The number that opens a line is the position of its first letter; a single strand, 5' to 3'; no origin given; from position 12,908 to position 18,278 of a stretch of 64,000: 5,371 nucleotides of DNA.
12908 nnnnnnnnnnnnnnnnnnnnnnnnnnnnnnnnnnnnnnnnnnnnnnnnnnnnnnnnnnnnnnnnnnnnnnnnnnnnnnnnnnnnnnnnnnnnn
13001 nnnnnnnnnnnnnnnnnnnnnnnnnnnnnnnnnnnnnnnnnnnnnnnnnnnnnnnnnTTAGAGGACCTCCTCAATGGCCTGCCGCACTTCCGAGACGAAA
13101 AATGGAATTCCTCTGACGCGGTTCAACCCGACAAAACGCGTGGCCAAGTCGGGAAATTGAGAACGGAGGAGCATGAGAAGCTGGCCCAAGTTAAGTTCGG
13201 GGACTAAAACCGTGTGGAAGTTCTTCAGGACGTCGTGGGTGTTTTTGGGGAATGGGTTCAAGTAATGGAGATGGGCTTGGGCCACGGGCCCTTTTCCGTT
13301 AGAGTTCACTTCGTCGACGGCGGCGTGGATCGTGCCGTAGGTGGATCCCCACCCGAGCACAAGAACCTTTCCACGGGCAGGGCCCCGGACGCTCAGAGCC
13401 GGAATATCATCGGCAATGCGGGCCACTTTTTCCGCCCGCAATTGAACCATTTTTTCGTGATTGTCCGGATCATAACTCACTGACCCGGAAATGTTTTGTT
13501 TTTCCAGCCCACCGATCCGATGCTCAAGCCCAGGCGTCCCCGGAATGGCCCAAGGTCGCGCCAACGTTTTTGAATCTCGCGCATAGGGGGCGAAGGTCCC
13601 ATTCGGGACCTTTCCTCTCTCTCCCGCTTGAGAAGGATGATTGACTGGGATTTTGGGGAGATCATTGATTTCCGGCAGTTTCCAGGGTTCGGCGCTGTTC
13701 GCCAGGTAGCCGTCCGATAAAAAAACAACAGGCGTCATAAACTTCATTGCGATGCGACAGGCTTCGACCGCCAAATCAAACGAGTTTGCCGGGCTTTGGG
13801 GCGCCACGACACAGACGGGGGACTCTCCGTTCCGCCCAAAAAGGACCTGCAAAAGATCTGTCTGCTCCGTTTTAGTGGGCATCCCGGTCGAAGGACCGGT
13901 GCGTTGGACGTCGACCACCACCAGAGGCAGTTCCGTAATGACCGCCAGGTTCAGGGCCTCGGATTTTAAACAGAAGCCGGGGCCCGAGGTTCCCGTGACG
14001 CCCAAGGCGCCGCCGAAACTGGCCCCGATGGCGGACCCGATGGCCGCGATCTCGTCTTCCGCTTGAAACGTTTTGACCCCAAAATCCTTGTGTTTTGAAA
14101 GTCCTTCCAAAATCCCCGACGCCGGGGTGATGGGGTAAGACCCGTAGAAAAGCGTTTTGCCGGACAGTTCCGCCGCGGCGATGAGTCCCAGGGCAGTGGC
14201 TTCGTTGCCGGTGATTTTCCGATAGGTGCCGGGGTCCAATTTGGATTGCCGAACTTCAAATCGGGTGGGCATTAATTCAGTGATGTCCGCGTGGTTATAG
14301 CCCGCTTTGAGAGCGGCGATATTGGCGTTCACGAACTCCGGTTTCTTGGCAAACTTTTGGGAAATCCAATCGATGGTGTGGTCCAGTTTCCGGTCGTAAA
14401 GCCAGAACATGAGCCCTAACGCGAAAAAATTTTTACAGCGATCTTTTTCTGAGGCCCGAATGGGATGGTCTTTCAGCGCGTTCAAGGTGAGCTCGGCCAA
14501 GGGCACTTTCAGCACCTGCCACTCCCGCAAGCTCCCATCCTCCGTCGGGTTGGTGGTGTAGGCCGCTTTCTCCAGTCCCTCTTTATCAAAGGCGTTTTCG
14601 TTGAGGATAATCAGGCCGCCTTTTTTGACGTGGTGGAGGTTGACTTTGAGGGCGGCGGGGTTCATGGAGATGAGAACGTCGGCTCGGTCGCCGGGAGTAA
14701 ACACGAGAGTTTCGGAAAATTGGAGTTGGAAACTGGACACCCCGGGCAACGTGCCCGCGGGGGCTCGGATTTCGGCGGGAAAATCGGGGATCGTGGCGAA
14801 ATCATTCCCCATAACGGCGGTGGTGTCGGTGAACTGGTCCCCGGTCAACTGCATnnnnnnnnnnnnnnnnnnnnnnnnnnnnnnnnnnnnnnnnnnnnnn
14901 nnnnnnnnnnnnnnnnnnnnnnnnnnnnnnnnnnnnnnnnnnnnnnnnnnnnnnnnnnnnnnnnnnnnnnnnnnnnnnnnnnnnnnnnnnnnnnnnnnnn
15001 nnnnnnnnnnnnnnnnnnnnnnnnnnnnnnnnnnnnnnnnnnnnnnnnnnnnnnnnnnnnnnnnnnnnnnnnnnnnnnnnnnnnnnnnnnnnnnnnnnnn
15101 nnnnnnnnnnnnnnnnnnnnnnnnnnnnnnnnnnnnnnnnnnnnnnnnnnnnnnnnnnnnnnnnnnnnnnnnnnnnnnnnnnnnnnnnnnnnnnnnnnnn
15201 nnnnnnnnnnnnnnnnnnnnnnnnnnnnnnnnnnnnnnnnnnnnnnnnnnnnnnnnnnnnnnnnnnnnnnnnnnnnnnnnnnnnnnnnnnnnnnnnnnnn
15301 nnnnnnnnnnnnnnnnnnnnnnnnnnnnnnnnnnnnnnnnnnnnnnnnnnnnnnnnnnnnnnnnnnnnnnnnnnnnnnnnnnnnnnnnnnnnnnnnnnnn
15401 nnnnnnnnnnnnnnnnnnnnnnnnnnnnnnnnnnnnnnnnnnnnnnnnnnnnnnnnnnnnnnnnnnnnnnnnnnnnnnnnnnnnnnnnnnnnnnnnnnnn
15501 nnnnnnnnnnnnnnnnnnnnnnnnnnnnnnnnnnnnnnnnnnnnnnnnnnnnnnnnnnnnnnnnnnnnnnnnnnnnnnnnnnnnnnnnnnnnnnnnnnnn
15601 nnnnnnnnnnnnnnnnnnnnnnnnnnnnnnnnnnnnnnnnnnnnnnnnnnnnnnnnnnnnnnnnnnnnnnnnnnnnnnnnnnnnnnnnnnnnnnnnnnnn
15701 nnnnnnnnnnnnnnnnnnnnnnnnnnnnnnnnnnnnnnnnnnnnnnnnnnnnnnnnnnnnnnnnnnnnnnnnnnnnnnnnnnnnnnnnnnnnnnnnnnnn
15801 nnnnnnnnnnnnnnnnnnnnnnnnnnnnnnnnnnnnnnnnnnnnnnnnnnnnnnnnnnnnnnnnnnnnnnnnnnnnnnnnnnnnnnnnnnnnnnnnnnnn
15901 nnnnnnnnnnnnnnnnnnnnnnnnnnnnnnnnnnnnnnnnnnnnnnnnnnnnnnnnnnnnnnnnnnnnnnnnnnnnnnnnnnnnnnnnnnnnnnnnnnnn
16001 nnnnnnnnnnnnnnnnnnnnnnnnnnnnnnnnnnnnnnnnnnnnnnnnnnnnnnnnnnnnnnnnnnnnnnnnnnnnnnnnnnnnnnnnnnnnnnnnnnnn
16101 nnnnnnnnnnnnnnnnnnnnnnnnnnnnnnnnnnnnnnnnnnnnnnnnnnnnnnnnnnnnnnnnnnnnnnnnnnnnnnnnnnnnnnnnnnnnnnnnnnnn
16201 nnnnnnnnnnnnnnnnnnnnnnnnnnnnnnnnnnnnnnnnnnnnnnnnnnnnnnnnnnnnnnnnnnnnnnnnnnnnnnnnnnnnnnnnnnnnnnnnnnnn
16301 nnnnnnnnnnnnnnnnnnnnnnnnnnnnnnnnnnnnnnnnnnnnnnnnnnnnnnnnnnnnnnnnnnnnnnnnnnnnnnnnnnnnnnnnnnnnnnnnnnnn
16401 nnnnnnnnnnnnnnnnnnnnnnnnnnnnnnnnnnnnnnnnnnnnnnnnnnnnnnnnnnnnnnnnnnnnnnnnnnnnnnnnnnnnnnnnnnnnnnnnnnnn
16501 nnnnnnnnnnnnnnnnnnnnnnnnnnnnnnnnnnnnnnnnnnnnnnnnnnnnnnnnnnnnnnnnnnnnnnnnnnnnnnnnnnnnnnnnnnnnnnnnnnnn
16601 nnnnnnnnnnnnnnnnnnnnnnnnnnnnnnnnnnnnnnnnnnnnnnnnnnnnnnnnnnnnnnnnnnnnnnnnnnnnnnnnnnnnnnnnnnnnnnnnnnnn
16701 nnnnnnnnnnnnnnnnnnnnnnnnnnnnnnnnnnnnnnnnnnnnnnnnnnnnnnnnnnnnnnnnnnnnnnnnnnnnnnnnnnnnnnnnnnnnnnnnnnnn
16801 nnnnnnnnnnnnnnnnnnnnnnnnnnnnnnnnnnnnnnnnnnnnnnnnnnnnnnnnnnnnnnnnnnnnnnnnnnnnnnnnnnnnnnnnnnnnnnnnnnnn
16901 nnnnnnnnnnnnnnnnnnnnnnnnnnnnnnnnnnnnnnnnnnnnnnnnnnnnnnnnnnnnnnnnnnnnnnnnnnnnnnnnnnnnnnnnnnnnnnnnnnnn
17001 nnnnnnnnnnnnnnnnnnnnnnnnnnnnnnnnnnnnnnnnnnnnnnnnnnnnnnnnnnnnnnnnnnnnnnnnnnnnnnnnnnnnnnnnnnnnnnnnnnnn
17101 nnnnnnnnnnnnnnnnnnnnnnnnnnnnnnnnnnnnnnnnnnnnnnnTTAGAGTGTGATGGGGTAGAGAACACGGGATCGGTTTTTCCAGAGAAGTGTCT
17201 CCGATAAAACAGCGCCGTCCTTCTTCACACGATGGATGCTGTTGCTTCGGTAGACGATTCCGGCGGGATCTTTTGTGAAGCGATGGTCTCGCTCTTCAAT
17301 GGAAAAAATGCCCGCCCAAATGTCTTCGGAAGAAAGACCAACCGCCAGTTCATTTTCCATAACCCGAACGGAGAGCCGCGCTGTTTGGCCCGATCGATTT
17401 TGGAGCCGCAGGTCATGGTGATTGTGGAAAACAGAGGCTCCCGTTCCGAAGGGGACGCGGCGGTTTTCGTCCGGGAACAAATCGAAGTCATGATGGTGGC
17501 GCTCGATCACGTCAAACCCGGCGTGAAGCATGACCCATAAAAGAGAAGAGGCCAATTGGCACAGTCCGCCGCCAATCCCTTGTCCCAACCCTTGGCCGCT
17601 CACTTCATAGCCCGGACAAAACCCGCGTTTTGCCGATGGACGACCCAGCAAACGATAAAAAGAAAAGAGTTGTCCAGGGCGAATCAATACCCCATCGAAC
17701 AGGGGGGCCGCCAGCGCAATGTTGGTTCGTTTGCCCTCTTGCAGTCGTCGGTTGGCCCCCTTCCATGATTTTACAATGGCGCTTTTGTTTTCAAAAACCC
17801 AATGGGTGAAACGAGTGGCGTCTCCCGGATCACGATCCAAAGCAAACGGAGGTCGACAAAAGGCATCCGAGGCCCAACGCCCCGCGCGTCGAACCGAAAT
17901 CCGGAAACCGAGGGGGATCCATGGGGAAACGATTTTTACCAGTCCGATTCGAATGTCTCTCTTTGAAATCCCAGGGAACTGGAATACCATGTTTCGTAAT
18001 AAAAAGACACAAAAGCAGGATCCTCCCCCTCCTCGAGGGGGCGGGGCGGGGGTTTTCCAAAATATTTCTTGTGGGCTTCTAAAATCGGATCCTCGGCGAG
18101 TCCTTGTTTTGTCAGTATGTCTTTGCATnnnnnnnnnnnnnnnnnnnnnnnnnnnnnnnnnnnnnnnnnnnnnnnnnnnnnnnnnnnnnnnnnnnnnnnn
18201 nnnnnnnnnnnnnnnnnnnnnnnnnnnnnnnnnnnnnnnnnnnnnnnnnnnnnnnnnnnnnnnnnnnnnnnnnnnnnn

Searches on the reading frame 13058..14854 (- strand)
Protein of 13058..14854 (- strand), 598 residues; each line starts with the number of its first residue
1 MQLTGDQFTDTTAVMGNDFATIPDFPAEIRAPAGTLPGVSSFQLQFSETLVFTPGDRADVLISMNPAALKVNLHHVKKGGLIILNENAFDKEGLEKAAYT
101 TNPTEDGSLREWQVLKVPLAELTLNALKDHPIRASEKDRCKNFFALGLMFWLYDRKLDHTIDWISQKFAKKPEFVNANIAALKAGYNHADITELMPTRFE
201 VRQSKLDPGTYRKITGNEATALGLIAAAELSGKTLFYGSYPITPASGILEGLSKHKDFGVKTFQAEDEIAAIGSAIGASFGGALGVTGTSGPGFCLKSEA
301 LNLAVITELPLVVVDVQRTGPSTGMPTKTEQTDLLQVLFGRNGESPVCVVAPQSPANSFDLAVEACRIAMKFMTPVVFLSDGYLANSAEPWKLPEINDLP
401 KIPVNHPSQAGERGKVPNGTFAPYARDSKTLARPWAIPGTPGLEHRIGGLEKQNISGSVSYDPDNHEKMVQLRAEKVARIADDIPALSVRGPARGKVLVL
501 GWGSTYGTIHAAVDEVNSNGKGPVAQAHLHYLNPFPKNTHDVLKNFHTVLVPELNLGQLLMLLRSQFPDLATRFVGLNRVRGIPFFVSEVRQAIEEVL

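Call 61: search_protein_families(library=ncbifam, proteins=[window:13058-14854:-], max_evalue=0.001)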
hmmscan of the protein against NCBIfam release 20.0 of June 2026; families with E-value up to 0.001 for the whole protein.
window:13058-14854:- (598 aa): 12 families
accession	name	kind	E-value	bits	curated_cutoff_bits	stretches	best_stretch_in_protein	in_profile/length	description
TIGR03710.1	OAFO_sf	subfamily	3.8e-187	623.3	482.75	1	1-594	14-561/561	2-oxoacid:acceptor oxidoreductase subunit alpha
NF006412.0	PRK08659.1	equivalog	2.7e-72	244.1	411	1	214-597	8-376/378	2-oxoacid:acceptor oxidoreductase subunit alpha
NF041170.1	Oxoac_fdxalpha_Archa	equivalog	1e-67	228.9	800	1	112-598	140-623/636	2-oxoacid:ferredoxin oxidoreductase subunit alpha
NF007206.0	PRK09627.1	equivalog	4.3e-50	170.7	579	1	223-595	10-373/375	2-oxoglutarate synthase subunit alpha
NF005507.0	PRK07119.1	subfamily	5.1e-39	134.1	399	1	214-564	7-316/352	3-methyl-2-oxobutanoate dehydrogenase subunit VorB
NF006232.0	PRK08366.1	equivalog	3.7e-13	48.9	646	1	229-320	20-114/394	2-ketoisovalerate ferredoxin oxidoreductase subunit alpha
NF040682.1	PorA_Arch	equivalog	8.5e-12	44.7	550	1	215-333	7-122/387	pyruvate synthase subunit PorA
NF007201.0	PRK09622.1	equivalog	5.2e-10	38.8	590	1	238-386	32-179/405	2-oxoacid:ferredoxin oxidoreductase subunit alpha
NF006233.0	PRK08367.1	equivalog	7e-06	25.1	625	1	215-314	8-105/394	pyruvate ferredoxin oxidoreductase subunit alpha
NF045764.1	PhenlGlyoxDHPadG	equivalog_domain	9.6e-06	24.3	700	1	215-322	6-111/398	NADH-dependent phenylglyoxylate dehydrogenase subunit alpha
TIGR03336.1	IOR_alpha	equivalog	0.00039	18.9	650.9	1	215-379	6-160/595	indolepyruvate ferredoxin oxidoreductase subunit alpha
NF004917.0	PRK06274.1-3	equivalog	0.00068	19.6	284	0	53-89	63-99/203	indolepyruvate oxidoreductase subunit beta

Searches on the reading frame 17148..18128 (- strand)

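Call 21: search_protein_families(library=pfam, proteins=[window:17148-18128:-], max_evalue=0.01)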
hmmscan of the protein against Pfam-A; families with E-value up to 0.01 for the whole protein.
window:17148-18128:- (326 aa): 1 family
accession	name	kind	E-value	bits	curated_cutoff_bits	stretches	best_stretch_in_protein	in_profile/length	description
PF04294.18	VanW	-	1.8e-31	108.8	27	1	133-263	2-127/130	VanW like protein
